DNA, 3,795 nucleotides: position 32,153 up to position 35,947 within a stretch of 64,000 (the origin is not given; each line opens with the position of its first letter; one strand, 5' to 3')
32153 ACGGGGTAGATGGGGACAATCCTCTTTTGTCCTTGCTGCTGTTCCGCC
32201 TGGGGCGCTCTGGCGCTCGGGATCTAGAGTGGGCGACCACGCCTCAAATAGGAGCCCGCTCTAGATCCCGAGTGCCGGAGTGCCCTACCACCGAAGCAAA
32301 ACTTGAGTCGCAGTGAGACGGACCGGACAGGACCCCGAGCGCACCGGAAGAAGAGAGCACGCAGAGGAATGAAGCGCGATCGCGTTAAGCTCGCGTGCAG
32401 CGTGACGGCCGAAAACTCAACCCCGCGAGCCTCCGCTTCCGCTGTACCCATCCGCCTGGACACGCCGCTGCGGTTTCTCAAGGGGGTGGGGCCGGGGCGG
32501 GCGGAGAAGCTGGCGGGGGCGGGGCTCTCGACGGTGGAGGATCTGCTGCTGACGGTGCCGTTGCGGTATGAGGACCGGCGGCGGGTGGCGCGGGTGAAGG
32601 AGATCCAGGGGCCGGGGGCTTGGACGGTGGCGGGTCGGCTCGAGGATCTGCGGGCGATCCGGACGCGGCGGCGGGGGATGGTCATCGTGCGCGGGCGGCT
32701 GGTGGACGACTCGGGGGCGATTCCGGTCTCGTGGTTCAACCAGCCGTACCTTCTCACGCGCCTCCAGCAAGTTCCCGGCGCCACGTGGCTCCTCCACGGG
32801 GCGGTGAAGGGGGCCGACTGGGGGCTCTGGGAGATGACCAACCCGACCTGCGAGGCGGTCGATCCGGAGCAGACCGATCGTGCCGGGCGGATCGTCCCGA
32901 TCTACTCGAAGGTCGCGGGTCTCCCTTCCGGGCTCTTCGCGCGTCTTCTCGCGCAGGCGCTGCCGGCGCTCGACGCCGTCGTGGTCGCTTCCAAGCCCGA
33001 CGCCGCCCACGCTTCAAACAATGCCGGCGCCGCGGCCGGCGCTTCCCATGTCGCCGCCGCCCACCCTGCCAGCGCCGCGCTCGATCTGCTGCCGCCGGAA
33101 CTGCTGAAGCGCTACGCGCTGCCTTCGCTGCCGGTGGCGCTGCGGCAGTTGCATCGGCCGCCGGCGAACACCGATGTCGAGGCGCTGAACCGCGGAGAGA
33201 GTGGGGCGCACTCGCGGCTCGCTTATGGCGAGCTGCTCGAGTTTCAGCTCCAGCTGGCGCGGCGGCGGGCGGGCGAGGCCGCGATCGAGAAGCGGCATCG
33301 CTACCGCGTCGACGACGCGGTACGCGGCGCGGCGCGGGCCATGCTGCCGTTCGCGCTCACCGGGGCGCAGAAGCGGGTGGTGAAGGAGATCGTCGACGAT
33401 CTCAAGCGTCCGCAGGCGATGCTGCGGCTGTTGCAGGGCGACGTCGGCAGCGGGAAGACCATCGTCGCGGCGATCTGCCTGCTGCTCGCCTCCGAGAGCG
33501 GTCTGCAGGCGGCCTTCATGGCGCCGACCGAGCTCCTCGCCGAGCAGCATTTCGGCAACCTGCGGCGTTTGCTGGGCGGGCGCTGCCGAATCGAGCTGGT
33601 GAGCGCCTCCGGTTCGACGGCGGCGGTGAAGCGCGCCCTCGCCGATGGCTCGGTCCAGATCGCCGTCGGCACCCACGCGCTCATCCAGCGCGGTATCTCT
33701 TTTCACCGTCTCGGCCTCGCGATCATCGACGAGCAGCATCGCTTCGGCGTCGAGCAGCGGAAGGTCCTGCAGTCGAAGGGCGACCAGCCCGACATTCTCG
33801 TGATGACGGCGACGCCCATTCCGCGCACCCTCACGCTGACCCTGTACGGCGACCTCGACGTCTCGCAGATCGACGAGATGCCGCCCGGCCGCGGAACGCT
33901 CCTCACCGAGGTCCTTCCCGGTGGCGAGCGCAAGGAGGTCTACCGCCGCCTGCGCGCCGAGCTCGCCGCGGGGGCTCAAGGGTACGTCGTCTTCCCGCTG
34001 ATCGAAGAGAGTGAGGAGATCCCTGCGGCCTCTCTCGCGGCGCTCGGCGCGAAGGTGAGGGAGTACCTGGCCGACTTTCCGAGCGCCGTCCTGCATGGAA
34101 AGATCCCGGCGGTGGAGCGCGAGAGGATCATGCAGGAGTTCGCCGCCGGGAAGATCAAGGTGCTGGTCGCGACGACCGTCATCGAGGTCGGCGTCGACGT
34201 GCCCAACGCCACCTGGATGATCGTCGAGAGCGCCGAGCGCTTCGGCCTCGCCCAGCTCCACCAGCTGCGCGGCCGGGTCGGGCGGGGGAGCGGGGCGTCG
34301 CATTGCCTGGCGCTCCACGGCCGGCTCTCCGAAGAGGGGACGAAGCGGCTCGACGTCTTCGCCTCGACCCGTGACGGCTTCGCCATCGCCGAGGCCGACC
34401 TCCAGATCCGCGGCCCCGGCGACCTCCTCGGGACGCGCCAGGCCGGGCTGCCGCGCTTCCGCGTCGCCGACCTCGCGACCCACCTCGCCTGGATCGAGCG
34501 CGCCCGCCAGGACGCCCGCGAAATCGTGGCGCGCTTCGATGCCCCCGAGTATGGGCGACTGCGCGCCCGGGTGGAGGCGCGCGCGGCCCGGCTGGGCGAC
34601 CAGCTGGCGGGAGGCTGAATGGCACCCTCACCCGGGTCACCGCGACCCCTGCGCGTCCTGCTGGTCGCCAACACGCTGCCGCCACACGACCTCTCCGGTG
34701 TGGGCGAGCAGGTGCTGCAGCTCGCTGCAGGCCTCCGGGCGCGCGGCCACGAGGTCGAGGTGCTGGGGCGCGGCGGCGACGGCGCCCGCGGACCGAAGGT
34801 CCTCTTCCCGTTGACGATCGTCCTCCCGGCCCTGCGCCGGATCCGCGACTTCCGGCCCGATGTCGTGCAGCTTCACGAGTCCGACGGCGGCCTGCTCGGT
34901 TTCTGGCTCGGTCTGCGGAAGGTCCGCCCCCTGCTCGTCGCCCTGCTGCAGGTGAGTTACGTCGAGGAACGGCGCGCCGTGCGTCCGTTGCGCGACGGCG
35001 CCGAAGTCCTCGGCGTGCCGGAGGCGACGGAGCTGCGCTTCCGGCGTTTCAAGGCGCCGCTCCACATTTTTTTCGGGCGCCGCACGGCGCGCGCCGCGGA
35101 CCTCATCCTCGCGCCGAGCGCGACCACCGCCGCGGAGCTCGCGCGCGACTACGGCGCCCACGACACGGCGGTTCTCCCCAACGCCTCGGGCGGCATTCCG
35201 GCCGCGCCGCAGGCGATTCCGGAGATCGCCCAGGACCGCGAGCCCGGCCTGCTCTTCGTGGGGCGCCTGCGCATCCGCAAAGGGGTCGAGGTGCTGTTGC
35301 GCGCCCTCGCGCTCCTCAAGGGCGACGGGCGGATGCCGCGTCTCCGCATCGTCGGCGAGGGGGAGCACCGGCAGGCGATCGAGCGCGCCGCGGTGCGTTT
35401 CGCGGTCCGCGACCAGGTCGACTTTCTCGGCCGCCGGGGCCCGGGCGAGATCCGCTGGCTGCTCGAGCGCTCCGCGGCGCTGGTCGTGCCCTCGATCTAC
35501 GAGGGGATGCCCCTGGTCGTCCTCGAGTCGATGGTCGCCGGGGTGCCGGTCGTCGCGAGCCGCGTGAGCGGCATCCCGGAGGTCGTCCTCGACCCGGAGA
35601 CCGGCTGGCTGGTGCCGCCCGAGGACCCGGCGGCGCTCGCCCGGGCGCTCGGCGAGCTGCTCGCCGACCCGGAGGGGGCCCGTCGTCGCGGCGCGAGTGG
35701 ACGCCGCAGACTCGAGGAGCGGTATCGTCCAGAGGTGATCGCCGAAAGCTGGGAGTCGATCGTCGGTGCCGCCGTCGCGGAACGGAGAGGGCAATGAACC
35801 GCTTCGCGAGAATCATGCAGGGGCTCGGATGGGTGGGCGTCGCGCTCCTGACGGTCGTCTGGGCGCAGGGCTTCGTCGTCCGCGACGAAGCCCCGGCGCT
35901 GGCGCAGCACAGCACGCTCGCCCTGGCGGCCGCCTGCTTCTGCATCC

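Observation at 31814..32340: Highly structured 0.5 kb intergenic region: 92 bp tandem repeats plus a nested long inverted-repeat (MITE-like) element upstream of recG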

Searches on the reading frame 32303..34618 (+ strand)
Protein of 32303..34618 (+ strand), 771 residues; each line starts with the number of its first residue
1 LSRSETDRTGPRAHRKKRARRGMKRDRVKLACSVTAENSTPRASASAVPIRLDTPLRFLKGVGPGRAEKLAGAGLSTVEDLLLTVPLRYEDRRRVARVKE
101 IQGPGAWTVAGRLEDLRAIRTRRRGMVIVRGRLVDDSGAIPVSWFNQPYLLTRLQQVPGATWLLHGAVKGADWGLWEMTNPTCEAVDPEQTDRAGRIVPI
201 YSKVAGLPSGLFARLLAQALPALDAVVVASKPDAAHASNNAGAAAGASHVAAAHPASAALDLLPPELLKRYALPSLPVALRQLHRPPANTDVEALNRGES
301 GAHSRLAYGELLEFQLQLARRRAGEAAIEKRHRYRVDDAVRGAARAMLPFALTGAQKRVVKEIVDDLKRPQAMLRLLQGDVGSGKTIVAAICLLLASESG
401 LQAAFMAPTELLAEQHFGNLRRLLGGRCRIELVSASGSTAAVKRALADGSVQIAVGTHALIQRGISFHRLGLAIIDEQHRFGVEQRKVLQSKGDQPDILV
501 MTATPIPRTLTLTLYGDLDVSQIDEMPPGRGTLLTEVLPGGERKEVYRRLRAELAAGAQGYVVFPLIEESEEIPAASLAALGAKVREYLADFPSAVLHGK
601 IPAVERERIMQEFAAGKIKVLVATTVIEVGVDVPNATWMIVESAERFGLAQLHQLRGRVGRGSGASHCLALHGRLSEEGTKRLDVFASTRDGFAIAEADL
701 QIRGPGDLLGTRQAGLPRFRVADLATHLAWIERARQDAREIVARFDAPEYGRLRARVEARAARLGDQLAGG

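Call 13: search_protein_families(library=pfam, proteins=[window:32303-34618:+])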
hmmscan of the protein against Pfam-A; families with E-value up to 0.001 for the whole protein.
window:32303-34618:+ (771 aa): 6 families
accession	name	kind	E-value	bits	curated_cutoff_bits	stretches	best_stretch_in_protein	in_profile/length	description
PF17191.10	RecG_wedge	-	1.6e-24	86.8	23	1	56-215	2-154/162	RecG wedge domain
PF00270.35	DEAD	-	1.2e-20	74.4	26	1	356-510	4-164/167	DEAD/DEAH box helicase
PF00271.37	Helicase_C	-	1.3e-18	67.7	23.5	1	587-661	38-108/110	Helicase conserved C-terminal domain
PF19833.4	RecG_dom3_C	-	1.3e-11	44.8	26.8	1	689-744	1-57/87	ATP-dependent DNA helicase RecG, domain 3, C-terminal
PF04851.21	ResIII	-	5.4e-10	39.9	22.5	1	352-505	4-162/164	Type III restriction enzyme, res subunit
PF22590.2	Cas3-like_C_2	-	4.8e-05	24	27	1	591-661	29-103/106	CRISPR-associated nuclease/helicase Cas3, C-terminal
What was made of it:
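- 32369..34618 (+): Downstream recG gene. It is not part of the repeats. Pfam RecG_wedge, DEAD, Helicase_C and RecG_dom3_C (call 13).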

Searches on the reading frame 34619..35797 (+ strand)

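Call 13: search_protein_families(library=pfam, proteins=[window:34619-35797:+])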
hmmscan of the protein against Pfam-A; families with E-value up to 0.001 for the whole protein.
window:34619-35797:+ (392 aa): 7 families
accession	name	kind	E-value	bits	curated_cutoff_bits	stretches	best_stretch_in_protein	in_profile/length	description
PF00534.26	Glycos_transf_1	-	4.8e-39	134.1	26.4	1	206-363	13-171/172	Glycosyl transferases group 1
PF13692.12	Glyco_trans_1_4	-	7.9e-37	127.1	27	1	209-350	2-142/142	Glycosyl transferases group 1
PF20706.3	GT4-conflict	-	4.8e-15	55.9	26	1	197-373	189-380/385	Family 4 Glycosyltransferase in conflict systems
PF13439.12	Glyco_transf_4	-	2.2e-14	54.3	28.5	1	26-188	2-164/170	Glycosyltransferase Family 4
PF13579.12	Glyco_trans_4_4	-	9.4e-13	49.2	29.7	1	26-188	1-157/158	Glycosyl transferase 4-like domain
PF13524.12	Glyco_trans_1_2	-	4.2e-07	30.5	25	1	225-378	4-142/144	Glycosyl transferase-like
PF08323.17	Glyco_transf_5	-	0.00058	20.1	22.7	0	12-49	1-39/239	Starch synthase catalytic domain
